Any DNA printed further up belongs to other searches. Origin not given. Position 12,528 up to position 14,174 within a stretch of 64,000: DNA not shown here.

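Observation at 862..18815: Four paralogous porin + TbpB/fHbp-like lipoprotein cassettes: a candidate porin-coupled surface-lipoprotein system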

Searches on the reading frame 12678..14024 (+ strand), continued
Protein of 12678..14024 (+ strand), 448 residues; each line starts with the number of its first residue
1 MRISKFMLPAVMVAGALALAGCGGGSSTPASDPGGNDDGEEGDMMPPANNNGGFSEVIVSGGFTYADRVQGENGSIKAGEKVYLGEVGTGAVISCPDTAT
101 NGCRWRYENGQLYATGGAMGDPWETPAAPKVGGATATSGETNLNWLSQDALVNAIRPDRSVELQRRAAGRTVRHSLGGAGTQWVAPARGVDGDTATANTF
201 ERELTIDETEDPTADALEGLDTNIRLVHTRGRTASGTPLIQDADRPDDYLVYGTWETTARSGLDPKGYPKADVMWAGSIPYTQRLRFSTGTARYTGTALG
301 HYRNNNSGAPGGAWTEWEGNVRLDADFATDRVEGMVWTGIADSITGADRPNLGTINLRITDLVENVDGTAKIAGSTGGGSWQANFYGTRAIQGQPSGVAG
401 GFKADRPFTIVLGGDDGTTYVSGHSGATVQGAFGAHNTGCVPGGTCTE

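Call 74: find_encoding_contigs(protein=P0046, flank=7000, max_places=2)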
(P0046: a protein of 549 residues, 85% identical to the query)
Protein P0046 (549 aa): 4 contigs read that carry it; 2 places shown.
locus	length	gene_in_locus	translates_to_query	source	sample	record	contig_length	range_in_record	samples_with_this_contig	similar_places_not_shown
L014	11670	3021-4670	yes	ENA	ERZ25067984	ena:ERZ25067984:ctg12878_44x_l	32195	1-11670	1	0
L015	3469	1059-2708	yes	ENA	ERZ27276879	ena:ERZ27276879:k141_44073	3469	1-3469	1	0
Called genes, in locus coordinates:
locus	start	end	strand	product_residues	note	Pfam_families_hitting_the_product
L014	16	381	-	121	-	-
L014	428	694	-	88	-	-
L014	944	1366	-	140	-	-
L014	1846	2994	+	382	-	PF13609:Porin_4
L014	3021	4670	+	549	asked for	-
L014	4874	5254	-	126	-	PF04860:Phage_portal (weak)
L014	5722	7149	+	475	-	-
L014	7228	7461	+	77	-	-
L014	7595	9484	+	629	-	PF22612:GH113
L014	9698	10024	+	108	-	-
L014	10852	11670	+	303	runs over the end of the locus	PF00005:ABC_tran, PF13304:AAA_21 (faint)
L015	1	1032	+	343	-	?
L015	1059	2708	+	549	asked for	-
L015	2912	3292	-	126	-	PF04860:Phage_portal (weak)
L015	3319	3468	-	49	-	?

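Call 81: list_cluster_members(proteins=[P0020, P0035, P0005, P0028, P0037, P0065, P0061])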
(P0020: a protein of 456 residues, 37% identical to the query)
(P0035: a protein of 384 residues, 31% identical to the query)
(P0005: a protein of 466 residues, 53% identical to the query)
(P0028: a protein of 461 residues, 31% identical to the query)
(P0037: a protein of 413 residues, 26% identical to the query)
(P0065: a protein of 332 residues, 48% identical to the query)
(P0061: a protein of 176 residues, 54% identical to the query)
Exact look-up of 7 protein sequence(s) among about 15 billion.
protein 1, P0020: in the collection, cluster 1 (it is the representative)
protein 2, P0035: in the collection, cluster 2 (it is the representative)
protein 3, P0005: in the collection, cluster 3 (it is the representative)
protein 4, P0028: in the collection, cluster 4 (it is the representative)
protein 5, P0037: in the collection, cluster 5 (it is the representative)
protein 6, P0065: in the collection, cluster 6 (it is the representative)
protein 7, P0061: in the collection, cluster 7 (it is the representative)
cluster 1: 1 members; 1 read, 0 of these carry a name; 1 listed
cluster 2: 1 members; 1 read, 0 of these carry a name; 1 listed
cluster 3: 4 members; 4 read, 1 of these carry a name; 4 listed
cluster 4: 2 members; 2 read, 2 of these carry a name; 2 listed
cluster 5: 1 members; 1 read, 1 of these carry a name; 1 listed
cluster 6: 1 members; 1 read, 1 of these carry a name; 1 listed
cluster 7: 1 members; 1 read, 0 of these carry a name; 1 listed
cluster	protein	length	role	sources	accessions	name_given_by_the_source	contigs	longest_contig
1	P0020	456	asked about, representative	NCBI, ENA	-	-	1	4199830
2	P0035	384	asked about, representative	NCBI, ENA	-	-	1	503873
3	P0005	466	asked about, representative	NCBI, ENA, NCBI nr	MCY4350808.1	MAG: hypothetical protein OXC25_13270 [Thiotrichales bacterium] | hypothetical protein [Thiotrichales bacterium]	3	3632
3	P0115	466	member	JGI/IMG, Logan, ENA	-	-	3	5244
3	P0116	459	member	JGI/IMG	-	-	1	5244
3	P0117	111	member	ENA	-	-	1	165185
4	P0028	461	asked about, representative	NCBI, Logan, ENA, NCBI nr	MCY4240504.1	MAG: hypothetical protein OXD36_02040 [Rhodobacter sp.] | hypothetical protein [Rhodobacter sp.]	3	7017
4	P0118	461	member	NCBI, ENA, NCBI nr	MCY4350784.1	MAG: hypothetical protein OXC25_13150 [Thiotrichales bacterium] | hypothetical protein [Thiotrichales bacterium]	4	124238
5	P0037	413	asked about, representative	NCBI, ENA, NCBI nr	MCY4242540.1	MAG: hypothetical protein OXD36_12445 [Rhodobacter sp.] | hypothetical protein [Rhodobacter sp.]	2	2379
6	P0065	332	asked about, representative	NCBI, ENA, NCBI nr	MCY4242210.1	MAG: transferrin-binding protein-like solute binding protein [Rhodobacter sp.] | transferrin-binding protein-like solute binding protein [Rhodobacter sp.]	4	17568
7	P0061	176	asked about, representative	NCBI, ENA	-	-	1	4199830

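Call 90: search_protein_representatives(alignment_id=A2)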
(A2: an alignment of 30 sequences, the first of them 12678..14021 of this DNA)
Query: 30 sequences, 428 profile positions. Proteins with E-value up to 0.001 (for the whole library): 2974; up to 1e-10: 970; up to 1e-30: 111. The best 150 are listed.
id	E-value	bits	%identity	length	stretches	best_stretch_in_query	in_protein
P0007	2.2e-136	472.3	-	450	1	3-425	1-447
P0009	8.6e-136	470.4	-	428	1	3-424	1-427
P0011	1.1e-132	460.2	-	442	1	3-427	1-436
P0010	4.2e-125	435.2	-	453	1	3-424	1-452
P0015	1.4e-120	420.3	-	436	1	3-423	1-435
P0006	1.1e-118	414.0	-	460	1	1-424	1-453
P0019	1.4e-116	407.1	-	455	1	1-425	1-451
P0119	1.8e-116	406.8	-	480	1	3-426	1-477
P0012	6.3e-114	398.3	-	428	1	3-426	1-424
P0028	1.3e-111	390.7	-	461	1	1-427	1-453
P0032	4.6e-111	388.9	-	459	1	1-426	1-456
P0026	7.3e-111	388.2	-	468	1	3-426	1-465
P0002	5.8e-109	382.0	-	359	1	90-425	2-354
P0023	1.4e-105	370.9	-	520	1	3-424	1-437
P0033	4.6e-105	369.1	-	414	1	3-422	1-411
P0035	1.8e-86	307.9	-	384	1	1-421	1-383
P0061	8.1e-41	157.5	-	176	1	262-424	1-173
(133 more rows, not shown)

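Call 98: fold_search(model_id=the predicted structure, library=viral)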
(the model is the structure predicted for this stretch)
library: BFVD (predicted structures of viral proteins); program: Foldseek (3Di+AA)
matches with E <= 10: 502; with E <= 0.001: 0
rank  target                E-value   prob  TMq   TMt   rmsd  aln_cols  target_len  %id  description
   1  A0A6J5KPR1            2.0e-02  0.06  0.10  0.11  32.3       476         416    9  Uncharacterized protein [uncultured Caudovirales phage]
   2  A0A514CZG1            2.6e-02  0.06  0.11  0.12  20.3       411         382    5  Maturation protein [Leviviridae sp.]
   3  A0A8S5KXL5            3.2e-02  0.08  0.11  0.12  22.7       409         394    9  Maturation protein [ssRNA phage ESE007]
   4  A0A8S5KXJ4            3.9e-02  0.06  0.06  0.06  20.8       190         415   12  Maturation protein [ssRNA phage AIN002]
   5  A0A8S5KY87            4.6e-02  0.09  0.13  0.13  21.7       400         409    8  Maturation protein [ssRNA phage SRR6960803_9]
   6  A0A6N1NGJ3            4.9e-02  0.04  0.08  0.10  25.5       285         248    8  Putative ORFan [Tupanvirus deep ocean]
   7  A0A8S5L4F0            6.1e-02  0.05  0.06  0.07  23.2       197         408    9  Maturation protein [ssRNA phage SRR6960799_8]
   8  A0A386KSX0            7.9e-02  0.04  0.10  0.05  43.3       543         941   10  Host specificity protein J [Caulobacter phage Kronos]
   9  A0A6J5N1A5            8.8e-02  0.03  0.09  0.06  26.6       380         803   10  Uncharacterized protein [uncultured Caudovirales phage]
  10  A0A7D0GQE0            9.3e-02  0.11  0.13  0.22  21.4       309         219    9  (no name in the UniProt tables at hand)
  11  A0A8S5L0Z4            9.3e-02  0.06  0.12  0.14  20.2       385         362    6  Maturation protein [ssRNA phage SRR6960549_3]
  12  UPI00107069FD         9.3e-02  0.05  0.09  0.13  21.8       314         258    7  (no name look-up for this kind of identifier)
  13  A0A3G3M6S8            9.8e-02  0.04  0.09  0.09  45.4       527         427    9  (no name in the UniProt tables at hand)
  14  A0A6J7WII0            1.1e-01  0.04  0.09  0.05  35.4       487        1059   12  Major tropism determinant N-terminal domain-containing protein [uncultured Caudovirales phage]
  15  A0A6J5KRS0            1.2e-01  0.02  0.08  0.05  49.2       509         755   12  Major tropism determinant N-terminal domain-containing protein [uncultured Caudovirales phage]
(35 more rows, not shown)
